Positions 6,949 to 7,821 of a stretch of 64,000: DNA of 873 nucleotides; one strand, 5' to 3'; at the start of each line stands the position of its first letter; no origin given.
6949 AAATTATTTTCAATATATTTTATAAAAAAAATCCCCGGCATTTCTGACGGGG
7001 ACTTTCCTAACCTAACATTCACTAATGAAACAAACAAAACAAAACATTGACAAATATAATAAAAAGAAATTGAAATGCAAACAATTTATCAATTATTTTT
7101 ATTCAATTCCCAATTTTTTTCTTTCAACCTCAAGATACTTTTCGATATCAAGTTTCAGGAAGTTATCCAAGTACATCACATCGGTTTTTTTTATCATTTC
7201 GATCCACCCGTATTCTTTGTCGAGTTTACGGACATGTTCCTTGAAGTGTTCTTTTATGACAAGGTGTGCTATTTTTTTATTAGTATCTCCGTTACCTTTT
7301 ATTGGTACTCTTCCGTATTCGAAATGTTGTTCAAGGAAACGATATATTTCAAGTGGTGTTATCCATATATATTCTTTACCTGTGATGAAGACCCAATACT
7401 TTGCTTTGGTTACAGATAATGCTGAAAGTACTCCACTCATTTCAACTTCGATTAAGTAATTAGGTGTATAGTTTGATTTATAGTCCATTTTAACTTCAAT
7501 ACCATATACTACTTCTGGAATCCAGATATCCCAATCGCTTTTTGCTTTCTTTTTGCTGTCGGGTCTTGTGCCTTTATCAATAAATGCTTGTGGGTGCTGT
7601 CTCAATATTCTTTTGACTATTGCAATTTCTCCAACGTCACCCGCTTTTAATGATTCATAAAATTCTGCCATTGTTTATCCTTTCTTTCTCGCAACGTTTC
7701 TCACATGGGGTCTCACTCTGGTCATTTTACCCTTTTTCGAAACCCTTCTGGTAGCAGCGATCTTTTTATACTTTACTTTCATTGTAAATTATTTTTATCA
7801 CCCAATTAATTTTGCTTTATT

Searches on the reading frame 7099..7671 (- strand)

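Call 9: search_protein_families(library=pfam, proteins=[window:7099-7671:-], max_evalue=0.01)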
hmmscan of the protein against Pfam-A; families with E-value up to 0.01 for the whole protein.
window:7099-7671:- (190 aa): 0 families

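Call 10: search_protein_families(library=phrogs, proteins=[window:7099-7671:-], max_evalue=0.01)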
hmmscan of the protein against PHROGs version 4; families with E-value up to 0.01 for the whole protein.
window:7099-7671:- (190 aa): 1 family
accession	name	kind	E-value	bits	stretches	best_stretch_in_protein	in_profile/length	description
phrog_13596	-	unknown function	8.3e-07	30.1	1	58-152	33-130/131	-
